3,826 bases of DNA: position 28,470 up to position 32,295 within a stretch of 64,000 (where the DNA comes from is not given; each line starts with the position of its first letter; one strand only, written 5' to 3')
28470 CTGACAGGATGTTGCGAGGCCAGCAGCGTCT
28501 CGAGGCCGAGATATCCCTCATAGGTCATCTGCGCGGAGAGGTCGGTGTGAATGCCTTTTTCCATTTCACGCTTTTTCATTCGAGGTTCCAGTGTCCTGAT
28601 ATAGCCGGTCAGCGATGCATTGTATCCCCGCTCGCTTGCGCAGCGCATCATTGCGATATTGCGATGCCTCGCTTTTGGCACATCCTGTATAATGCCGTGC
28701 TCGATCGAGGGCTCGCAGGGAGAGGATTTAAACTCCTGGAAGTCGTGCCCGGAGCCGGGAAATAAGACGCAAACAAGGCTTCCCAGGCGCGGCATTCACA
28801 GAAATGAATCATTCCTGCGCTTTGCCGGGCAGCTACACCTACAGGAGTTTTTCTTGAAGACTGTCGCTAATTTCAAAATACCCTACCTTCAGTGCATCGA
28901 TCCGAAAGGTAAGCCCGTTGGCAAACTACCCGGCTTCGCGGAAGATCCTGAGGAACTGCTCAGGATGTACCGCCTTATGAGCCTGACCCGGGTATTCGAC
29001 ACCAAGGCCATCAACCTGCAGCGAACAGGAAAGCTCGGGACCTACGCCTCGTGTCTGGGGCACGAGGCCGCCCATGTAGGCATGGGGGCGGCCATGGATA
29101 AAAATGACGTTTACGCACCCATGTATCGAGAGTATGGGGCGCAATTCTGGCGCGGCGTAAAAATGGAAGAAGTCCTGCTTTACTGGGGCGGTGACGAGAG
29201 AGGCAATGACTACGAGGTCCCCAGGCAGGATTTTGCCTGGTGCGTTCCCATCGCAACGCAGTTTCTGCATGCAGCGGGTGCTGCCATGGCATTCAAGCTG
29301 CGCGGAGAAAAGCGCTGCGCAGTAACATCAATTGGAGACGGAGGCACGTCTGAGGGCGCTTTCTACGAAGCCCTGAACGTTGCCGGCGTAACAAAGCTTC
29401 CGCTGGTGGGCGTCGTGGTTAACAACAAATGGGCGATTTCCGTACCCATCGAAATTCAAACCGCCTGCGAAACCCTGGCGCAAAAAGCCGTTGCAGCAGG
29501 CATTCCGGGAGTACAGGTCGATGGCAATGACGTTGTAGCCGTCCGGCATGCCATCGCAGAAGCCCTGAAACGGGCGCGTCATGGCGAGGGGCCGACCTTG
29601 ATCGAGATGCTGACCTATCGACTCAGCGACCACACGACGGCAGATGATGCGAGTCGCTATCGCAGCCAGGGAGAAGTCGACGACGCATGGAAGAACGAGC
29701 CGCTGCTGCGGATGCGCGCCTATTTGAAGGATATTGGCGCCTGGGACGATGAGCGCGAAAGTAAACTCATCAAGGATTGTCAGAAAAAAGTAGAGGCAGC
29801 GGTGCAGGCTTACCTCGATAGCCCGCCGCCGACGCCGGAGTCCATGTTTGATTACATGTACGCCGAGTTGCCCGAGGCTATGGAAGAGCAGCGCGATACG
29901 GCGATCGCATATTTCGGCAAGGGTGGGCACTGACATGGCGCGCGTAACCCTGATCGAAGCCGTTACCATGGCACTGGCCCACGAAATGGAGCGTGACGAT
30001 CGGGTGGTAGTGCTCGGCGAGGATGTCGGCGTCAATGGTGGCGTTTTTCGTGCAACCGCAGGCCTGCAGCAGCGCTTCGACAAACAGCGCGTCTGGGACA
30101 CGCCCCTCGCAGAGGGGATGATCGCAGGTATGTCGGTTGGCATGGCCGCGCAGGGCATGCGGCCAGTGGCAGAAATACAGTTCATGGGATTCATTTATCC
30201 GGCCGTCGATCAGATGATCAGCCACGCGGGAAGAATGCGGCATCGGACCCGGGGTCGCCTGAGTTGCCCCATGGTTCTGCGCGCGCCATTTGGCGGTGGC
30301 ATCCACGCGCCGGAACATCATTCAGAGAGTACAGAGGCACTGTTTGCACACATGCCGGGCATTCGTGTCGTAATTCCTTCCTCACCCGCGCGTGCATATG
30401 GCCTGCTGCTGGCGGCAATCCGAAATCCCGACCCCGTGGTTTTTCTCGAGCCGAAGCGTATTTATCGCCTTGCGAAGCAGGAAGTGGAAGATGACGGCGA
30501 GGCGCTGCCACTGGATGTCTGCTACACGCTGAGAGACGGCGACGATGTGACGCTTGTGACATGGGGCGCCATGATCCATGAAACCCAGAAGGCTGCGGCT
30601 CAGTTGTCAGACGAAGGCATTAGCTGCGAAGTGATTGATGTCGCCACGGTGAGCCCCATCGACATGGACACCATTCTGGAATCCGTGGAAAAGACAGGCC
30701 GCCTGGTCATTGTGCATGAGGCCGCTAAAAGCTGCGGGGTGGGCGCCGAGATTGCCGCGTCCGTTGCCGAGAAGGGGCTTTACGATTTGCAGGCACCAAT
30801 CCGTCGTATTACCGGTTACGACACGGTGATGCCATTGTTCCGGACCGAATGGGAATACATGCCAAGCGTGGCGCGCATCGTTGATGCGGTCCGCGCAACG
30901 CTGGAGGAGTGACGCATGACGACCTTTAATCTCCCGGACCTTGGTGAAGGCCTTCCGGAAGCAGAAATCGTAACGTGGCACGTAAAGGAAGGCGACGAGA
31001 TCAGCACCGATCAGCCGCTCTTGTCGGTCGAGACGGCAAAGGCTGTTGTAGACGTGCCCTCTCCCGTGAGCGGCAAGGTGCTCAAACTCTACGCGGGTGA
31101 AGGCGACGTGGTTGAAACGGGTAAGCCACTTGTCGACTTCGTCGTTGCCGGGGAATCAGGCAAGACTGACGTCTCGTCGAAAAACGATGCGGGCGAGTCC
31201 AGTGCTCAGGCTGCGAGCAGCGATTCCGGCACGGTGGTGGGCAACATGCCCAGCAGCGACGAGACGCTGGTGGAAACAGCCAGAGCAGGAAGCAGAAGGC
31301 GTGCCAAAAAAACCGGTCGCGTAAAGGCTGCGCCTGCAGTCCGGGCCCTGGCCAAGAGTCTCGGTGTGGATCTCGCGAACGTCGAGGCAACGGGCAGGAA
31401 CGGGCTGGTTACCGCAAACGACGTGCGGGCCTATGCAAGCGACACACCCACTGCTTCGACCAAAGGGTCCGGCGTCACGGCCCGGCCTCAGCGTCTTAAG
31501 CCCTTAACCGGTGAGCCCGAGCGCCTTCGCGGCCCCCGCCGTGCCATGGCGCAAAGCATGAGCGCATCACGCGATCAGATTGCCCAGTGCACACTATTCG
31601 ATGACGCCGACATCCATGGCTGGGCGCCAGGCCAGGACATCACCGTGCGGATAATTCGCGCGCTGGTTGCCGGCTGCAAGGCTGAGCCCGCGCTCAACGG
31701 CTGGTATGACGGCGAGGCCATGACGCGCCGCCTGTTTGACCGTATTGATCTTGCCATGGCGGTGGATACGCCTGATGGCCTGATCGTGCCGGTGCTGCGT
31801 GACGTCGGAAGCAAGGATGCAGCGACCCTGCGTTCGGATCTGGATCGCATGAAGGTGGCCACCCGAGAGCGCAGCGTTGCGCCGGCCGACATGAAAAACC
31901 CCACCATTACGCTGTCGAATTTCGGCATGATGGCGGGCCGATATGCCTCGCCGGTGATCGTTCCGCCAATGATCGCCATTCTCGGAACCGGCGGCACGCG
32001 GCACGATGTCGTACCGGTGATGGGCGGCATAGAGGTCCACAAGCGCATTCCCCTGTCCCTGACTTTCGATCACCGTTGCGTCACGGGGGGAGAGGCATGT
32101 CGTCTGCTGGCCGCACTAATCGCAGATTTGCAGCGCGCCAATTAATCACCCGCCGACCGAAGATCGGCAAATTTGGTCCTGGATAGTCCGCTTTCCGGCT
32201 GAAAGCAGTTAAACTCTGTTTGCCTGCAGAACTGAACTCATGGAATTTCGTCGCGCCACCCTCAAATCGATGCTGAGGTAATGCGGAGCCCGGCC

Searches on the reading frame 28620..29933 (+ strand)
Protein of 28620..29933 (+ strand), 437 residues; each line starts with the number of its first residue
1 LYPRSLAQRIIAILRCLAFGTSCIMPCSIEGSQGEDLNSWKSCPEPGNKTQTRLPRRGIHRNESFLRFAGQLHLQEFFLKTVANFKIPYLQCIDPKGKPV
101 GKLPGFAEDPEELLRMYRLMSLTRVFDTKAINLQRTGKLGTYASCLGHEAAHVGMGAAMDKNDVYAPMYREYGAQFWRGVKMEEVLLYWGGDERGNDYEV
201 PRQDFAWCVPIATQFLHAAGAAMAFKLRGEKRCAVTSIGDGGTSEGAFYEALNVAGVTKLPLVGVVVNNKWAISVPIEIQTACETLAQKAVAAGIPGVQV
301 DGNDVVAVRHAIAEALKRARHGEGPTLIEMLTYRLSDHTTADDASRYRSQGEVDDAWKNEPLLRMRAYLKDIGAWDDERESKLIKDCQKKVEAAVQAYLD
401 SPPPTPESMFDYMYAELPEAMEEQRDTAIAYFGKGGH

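Call 68: search_protein_families(library=pfam, proteins=[window:28620-29933:+], max_evalue=0.00001)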
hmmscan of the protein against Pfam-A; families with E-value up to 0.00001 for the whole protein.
window:28620-29933:+ (437 aa): 2 families
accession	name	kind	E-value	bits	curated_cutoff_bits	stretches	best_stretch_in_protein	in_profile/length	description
PF00676.26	E1_dh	-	2.1e-84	283.5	22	1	117-406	1-299/300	Dehydrogenase E1 component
PF13292.11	DXP_synthase_N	-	1.1e-08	35.1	21.2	1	215-277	117-179/274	1-deoxy-D-xylulose-5-phosphate synthase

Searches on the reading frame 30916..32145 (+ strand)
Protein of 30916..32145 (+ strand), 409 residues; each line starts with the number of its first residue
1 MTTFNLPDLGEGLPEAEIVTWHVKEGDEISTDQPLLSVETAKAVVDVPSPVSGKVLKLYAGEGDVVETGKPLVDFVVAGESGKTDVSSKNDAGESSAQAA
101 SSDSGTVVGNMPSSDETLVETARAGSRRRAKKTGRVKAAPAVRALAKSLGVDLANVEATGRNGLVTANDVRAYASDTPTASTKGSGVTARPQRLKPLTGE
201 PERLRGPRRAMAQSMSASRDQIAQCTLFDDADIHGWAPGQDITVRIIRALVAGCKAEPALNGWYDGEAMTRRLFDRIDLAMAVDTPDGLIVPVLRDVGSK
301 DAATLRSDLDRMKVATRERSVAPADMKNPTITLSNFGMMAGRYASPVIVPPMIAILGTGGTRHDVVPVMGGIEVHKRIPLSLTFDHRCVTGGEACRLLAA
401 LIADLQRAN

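Call 68: search_protein_families(library=pfam, proteins=[window:30916-32145:+], max_evalue=0.00001)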
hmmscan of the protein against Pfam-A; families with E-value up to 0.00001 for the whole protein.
window:30916-32145:+ (409 aa): 4 families
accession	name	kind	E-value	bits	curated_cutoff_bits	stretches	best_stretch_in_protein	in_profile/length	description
PF00198.28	2-oxoacid_dh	-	2.2e-47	161.9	23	1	202-405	7-224/232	2-oxoacid dehydrogenases acyltransferase (catalytic domain)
PF00364.28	Biotin_lipoyl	-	2.7e-19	69.2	22.1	1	3-74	2-72/73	Biotin-requiring enzyme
PF02817.22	E3_binding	-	1.5e-11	44.7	23.7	1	136-171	1-36/36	e3 binding domain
PF13533.13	Biotin_lipoyl_2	-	5.8e-08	32.8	29.8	0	16-38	9-31/32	Biotin-lipoyl like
